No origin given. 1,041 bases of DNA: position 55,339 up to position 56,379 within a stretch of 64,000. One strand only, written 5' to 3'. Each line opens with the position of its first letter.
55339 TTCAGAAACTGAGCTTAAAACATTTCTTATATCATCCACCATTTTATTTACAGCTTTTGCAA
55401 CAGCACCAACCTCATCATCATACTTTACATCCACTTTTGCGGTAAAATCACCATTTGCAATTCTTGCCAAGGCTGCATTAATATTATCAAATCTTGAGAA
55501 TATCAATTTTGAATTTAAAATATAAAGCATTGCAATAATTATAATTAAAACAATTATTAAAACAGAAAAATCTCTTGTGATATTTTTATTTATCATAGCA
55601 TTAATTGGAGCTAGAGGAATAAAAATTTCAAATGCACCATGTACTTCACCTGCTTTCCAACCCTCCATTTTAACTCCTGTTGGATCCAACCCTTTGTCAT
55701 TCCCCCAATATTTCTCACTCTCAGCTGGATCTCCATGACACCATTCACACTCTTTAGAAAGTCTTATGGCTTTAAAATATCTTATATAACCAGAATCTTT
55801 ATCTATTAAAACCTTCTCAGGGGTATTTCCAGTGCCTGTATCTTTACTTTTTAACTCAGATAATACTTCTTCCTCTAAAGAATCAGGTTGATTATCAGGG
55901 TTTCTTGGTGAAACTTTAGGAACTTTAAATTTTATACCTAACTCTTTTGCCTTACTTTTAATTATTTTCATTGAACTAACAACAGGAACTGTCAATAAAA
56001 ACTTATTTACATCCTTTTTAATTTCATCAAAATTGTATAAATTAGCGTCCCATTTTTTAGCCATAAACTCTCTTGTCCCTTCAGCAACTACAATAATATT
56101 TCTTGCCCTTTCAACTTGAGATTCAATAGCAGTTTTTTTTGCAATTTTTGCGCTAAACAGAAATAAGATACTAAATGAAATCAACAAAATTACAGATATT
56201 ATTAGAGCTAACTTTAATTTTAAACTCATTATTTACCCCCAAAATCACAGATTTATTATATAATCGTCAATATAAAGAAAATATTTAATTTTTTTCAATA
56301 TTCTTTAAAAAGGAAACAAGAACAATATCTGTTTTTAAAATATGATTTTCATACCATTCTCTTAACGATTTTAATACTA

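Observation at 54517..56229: Chemoreceptor with a single CxxCH heme-c motif in its periplasmic sensor domain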

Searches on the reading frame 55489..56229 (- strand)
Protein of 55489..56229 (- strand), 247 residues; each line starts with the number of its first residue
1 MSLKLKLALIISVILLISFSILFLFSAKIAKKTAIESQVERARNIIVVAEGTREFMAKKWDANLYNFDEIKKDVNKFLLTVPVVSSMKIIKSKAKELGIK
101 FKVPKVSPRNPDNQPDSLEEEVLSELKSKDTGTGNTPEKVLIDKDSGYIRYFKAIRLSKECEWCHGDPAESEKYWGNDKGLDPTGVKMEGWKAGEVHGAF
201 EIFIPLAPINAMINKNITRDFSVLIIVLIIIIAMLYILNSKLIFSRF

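Call 7: find_homologous_proteins(query=window:55489-56229:-, max_evalue=0.001)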
Query seq(247 aa) (247 aa): 22 proteins with E <= 0.001 among 1032 candidates.
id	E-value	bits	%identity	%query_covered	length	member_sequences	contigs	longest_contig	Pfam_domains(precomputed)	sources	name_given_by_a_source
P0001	5.2e-77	277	46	100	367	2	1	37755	PF11845.14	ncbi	ncbi:MAG: methyl-accepting chemotaxis protein, partial [Deferribacterales bacterium]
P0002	1.9e-76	275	47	99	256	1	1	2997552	PF11845.14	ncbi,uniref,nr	ncbi:DUF3365 domain-containing protein [Geovibrio thiophilus]|uniref:DUF3365 domain-containing prote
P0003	2.6e-72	261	44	100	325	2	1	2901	PF11845.14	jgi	jgi:methyl-accepting chemotaxis protein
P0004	4.6e-68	247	47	95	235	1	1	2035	PF11845.14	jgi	jgi:methyl-accepting chemotaxis protein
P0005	9.2e-63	230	63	64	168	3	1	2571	PF11845.14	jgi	-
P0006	2.0e-50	189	42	96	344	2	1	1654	PF11845.14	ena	-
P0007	3.6e-49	185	39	99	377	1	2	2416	PF00015.27,PF11845.14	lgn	-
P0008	1.8e-47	180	41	98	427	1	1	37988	PF11845.14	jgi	jgi:hypothetical protein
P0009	8.9e-46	174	41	92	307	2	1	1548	PF00672.31,PF11845.14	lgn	-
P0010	6.8e-45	171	40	94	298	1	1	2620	PF11845.14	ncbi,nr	ncbi:MAG TPA: DUF3365 domain-containing protein, partial [Candidatus Hydrogenedentes bacterium]|nr:D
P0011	4.0e-44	169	36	96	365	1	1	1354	PF00672.31,PF11845.14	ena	-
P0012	7.2e-44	168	37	99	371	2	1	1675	PF00015.27,PF11845.14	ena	-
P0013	1.5e-42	164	43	79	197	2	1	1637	PF11845.14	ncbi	ncbi:MAG: DUF3365 domain-containing protein, partial [Vicinamibacterales bacterium]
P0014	3.9e-42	162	37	88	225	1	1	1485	PF11845.14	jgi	jgi:methyl-accepting chemotaxis protein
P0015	1.3e-40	157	41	81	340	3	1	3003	PF11845.14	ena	-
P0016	3.1e-40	156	37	98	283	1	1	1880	PF11845.14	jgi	jgi:methyl-accepting chemotaxis protein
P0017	4.7e-40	156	39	91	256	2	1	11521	PF11845.14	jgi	-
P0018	7.6e-40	155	35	96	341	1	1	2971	PF11845.14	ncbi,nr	ncbi:MAG: methyl-accepting chemotaxis protein, partial [Desulfobacterales bacterium]|nr:methyl-accep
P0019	1.5e-36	144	36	96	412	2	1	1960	PF00015.27,PF11845.14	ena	-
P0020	2.0e-33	134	38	96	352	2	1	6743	PF00672.31,PF11845.14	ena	-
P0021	1.3e-32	131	41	84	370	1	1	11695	PF00672.31,PF01339.23,PF11845.14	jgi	jgi:methyl-accepting chemotaxis protein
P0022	1.1e-29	122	38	84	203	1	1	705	PF11845.14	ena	-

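Call 9: search_solved_structures(query=A1, max_evalue=10, show_alignments=4)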
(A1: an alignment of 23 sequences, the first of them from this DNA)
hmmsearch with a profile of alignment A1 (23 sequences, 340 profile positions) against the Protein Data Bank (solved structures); distinct sequences matched with E-value up to 10: 35.
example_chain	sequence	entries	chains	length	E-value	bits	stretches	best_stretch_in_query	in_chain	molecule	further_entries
8c5v_I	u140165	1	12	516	6.7e-10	41.9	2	213-315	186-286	Methyl-accepting chemotaxis protein I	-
6s1k_E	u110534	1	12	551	7.8e-09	38.4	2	213-315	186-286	Methyl-accepting chemotaxis protein I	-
5b82_A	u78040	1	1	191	4.4e-07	32.7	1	97-170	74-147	Tll0287 protein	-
8qae_A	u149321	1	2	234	1.9e-05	27.3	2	240-336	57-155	sc-apCC-6-SLLA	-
3zx6_A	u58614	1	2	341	7e-05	25.4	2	243-338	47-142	HAMP, METHYL-ACCEPTING CHEMOTAXIS PROTEIN I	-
8a3k_UNK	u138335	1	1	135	0.00021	23.8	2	248-311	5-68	sc-apCC-4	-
6s18_A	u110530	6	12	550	0.00059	22.4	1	224-323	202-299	Aromatic acid chemoreceptor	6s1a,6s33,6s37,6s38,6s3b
2f95_B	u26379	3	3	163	0.0051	19.3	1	215-321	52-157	Sensory rhodopsin II transducer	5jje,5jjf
9r1n_A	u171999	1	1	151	0.028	16.9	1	249-334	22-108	sc-apCC-4-DPH-2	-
2wpr_A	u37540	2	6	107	0.059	15.8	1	244-315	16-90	TRIMERIC AUTOTRANSPORTER ADHESIN FRAGMENT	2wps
1qu7_A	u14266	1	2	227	0.071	15.5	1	280-338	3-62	METHYL-ACCEPTING CHEMOTAXIS PROTEIN I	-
8qaf_A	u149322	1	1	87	0.11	14.9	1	239-301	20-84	sc-apCC-8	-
2rm8_A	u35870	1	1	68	0.17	14.3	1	264-322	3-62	Sensory rhodopsin II transducer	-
7jg5_b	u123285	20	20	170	0.19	14.1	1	229-334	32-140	ATP synthase subunit b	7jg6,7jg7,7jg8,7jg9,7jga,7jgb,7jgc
9o19_X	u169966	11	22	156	0.2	14.1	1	228-330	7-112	ATP synthase subunit b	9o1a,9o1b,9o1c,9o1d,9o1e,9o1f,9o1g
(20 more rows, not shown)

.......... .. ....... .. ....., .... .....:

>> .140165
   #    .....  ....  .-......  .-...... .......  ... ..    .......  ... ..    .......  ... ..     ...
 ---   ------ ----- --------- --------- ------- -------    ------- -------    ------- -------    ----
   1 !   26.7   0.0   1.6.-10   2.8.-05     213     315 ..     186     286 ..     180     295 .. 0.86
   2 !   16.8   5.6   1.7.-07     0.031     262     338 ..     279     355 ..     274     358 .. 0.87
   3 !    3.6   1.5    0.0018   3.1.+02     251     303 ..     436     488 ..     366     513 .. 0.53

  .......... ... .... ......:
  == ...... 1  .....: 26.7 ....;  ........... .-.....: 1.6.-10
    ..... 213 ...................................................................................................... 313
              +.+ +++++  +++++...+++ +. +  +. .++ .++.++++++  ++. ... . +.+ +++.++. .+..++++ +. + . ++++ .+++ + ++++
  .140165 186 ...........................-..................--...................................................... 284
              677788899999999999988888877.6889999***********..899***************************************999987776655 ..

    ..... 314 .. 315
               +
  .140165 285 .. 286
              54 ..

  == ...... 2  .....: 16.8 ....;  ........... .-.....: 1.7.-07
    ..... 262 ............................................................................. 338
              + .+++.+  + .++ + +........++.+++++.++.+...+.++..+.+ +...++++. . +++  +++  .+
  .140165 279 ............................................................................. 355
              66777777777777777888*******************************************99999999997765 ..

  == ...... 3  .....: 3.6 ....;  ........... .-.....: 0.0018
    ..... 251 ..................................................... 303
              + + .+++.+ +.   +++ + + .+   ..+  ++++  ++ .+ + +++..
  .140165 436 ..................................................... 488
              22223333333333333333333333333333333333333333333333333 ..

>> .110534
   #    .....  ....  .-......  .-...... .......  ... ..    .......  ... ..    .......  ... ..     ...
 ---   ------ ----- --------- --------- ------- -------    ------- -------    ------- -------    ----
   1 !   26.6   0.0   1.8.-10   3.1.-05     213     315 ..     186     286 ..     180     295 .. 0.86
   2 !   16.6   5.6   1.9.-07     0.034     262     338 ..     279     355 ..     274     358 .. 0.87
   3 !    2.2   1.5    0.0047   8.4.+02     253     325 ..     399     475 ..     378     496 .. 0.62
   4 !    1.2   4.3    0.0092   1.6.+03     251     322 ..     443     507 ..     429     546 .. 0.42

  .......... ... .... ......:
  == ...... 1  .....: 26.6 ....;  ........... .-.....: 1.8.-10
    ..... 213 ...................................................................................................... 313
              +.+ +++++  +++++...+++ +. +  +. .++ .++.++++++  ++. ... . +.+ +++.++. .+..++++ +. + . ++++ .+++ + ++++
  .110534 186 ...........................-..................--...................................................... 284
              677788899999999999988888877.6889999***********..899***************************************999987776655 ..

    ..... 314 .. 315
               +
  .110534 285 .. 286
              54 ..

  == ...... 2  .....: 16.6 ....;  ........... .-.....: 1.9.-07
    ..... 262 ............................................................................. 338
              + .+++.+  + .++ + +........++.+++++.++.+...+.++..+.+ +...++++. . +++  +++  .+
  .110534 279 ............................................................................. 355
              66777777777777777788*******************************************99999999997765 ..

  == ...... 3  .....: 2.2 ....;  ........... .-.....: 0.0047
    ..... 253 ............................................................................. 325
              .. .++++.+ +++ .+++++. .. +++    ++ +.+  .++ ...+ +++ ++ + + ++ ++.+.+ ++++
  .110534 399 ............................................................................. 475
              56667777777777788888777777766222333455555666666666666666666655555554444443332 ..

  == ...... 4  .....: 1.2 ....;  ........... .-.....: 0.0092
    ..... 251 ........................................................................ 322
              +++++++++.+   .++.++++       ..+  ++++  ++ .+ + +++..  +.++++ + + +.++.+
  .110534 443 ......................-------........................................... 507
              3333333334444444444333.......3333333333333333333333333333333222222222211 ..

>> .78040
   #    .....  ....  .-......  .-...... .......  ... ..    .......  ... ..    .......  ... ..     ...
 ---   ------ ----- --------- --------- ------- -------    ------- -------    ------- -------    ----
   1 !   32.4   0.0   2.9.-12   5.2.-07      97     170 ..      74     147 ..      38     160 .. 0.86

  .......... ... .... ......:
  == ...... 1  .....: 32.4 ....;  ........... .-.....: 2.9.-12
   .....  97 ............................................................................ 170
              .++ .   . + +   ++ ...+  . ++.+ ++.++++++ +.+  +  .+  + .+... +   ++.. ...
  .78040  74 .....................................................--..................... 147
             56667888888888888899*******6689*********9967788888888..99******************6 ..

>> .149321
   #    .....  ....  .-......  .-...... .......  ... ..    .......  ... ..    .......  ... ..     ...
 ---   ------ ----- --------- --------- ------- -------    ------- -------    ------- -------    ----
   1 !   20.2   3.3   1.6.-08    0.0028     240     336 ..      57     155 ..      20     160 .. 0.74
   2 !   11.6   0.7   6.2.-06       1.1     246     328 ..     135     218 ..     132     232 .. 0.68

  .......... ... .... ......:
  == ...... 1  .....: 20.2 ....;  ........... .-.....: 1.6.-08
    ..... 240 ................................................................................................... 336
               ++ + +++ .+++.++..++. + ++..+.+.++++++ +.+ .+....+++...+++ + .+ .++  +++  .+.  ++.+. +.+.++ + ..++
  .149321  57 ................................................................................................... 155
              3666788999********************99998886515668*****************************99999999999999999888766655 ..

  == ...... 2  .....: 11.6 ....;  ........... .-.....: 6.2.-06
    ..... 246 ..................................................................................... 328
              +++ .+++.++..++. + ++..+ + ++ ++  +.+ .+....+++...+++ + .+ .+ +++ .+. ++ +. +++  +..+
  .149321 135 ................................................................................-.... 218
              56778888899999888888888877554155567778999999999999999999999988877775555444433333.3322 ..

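Call 18: find_related_loci(query=A1, collection=genome_contigs, flank=6000)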
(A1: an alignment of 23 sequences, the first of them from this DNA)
Query A1 (247 aa) in genome_contigs; peptide patterns used: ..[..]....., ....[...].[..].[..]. (x = any residue, [..] = any of these).
599 stretches matched a pattern (row limit reached: there are more); 500 encode a relative of the query (tblastn E <= 1e-3); the best 80 are kept; 80 distinct loci.
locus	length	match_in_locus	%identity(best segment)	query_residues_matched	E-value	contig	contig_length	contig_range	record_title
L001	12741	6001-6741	75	1-247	4e-125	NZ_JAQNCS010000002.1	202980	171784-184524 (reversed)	Deferribacter abyssi strain JR contig00002, whole genome shotgun sequence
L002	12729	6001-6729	63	1-243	1e-102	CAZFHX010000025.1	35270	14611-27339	MAG TPA_asm: uncultured Deferribacterales bacterium isolate binchicken_co40_43 genome assembly, contig: NODE_859_length_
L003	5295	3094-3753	66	1-220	2e-101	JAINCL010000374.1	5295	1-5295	MAG: Deferribacterales bacterium isolate BIN5 5948, whole genome shotgun sequence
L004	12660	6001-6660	67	1-220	2e-101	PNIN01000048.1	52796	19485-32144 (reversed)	MAG: Calditerrivibrio nitroreducens isolate ZAV-05 NODE_76_length_52796_cov_4.98003, whole genome shotgun sequence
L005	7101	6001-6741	46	1-247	1e-84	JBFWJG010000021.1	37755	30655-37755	MAG: Deferribacterales bacterium isolate CA_2019_NHSR_13 NODE_2569_length_37755_cov_5.459897_NHSR, whole genome shotgun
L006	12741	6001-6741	49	1-247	8e-84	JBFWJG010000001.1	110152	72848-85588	MAG: Deferribacterales bacterium isolate CA_2019_NHSR_13 NODE_502_length_110152_cov_5.577950_NHSR, whole genome shotgun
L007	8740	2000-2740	49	1-247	5e-84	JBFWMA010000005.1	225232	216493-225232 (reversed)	MAG: Deferribacterales bacterium isolate CA_2019_NHSR_79 NODE_128_length_225232_cov_61.272748_NHSR, whole genome shotgun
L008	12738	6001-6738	50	2-247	8e-81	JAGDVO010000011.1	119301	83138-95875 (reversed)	MAG: Thermosulfidibacter sp. isolate KUB_Bin11 NODE_32_length_119301_cov_4.814359, whole genome shotgun sequence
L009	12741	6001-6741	48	1-247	2e-80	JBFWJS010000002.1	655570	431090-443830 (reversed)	MAG: Deferribacterales bacterium isolate CA_2019_NHSR_24 NODE_8_length_655570_cov_301.027270_NHSR, whole genome shotgun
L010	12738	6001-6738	50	1-247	2e-79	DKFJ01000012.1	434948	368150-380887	MAG TPA_asm: Deferribacteraceae bacterium UBA6799 UBA6799_contig_3145, whole genome shotgun sequence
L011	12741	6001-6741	54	1-247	6e-81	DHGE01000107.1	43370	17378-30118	MAG TPA_asm: Deferribacterales bacterium UBA4806 UBA4806_contig_47523, whole genome shotgun sequence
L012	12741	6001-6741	49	1-247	4e-77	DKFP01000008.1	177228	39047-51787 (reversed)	MAG TPA_asm: Deferribacteraceae bacterium UBA6793 UBA6793_contig_111, whole genome shotgun sequence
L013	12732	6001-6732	48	1-244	6e-77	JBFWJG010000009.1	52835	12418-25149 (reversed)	MAG: Deferribacterales bacterium isolate CA_2019_NHSR_13 NODE_1564_length_52835_cov_4.812400_NHSR, whole genome shotgun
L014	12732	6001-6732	48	1-244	9e-77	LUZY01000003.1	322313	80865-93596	MAG: Deferribacterales bacterium Deferri_01 _contig_262168, whole genome shotgun sequence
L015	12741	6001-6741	48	1-247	3e-77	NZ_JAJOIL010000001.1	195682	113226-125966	MAG: Seleniivibrio sp. isolate S2C1195 S2CNODE_4_length_195682_cov_9.830554, whole genome shotgun sequence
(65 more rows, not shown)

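Call 20: predict_structure(alignment_id=A1)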
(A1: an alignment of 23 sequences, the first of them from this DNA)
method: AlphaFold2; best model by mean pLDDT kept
length: 247 residues; sequences in the alignment: 23
mean_pLDDT: 91.9   pTM: 0.84
mean pLDDT of the five models: 91.9, 91.3, 90.8, 89.7, 88.9
residues with pLDDT >= 90: 183; 70-90: 58; 50-70: 6; < 50: 0
segments of 3 or more residues with pLDDT < 50: none
pLDDT, mean of each block of 10 residues (from residue 1): 81 89 91 97 97 94 90 91 94 97 90 93 97 95 96 95 92 92 91 95 97 92 89 85 69
secondary structure, 60 per line:
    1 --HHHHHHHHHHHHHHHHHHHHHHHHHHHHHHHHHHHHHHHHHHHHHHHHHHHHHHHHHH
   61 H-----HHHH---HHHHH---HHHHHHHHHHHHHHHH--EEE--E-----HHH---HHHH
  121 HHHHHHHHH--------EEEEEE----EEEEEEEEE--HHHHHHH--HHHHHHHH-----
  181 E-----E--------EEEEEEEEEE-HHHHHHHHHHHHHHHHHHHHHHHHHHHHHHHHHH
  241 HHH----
elements in order: H3-61 H67-70 H74-78 H82-97 E100-102 H117-129 E138-143 E148-156 H159-165 H168-175 E196-205 H207-243

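Call 23: fold_search(model_id=the predicted structure, library=pdb)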
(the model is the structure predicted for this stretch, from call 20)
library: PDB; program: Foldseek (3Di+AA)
matches with E <= 10: 224; with E <= 0.001: 2
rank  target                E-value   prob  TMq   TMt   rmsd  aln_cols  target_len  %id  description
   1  5b82                  2.9e-06  1.00  0.45  0.67   6.0       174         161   17  Crystal structure of the cyanobacterial heme-protein Tll0287 (released 2017-05-03)
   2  9a5d_A                8.4e-05  1.00  0.54  0.25   5.2       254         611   13  Integrative model of WALK-YYCH by crosslinking MS and deep learning (released 2024-09-18)
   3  7prq_B                7.4e-03  1.00  0.28  0.23   6.3       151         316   10  Structure of the ligand binding domain of the PctD (PA4633) chemoreceptor of Pseudomonas aeruginosa PAO1 in complex wi (released 2022-05-11)
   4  4ywz_B                3.2e-02  0.60  0.23  0.35  11.7       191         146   11  Crystal structure of the extracellular receptor domain of the essential sensor kinase WalK from Staphylococcus aureus (released 2016-03-30)
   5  7prq_A                3.4e-02  0.97  0.27  0.23   6.0       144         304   10  Structure of the ligand binding domain of the PctD (PA4633) chemoreceptor of Pseudomonas aeruginosa PAO1 in complex wi (released 2022-05-11)
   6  9a69_B                4.3e-02  0.77  0.36  0.16  17.3       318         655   14  Integrative model of MCPB-MCPC by crosslinking MS and deep learning (released 2024-09-18)
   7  7dud_A                7.8e-02  0.85  0.32  0.47   6.6       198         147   12  Crystal Structure of erWalK (released 2022-01-19)
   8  4ywz_A                9.4e-02  0.82  0.32  0.47   6.6       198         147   12  Crystal structure of the extracellular receptor domain of the essential sensor kinase WalK from Staphylococcus aureus (released 2016-03-30)
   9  2qkp_D                1.1e-01  0.47  0.24  0.36   6.3       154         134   10  Crystal structure of C-terminal domain of SMU_1151c from Streptococcus mutans (released 2007-07-24)
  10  2qkp_B                1.8e-01  0.38  0.23  0.35   6.4       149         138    9  Crystal structure of C-terminal domain of SMU_1151c from Streptococcus mutans (released 2007-07-24)
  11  9hvj                  1.9e-01  0.28  0.25  0.23  10.1       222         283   10  Ligand binding domain of Roseburia intestinalis L1-82 uracil chemoreceptor (dCache) in complex with uracil and acetate (released 2025-03-12)
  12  2qkp_A                2.7e-01  0.28  0.21  0.32   6.3       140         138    9  Crystal structure of C-terminal domain of SMU_1151c from Streptococcus mutans (released 2007-07-24)
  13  5lt9_B                3.8e-01  0.21  0.20  0.19   9.1       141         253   14  Ligand binding domain of Pseudomonas aeruginosa PAO1 amino acid chemoreceptors PctB in complex with L-Arg (released 2017-09-20)
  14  9kpj                  4.3e-01  0.16  0.22  0.20  11.8       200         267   10  Crystal structure of Helicobacter pylori chemoreceptor TlpA ligand-binding domain in complex with indole (released 2025-10-22)
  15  4zy8_A                4.6e-01  0.20  0.17  0.28  22.0       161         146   12  K. lactis Lst4 longin domain (released 2016-04-13)
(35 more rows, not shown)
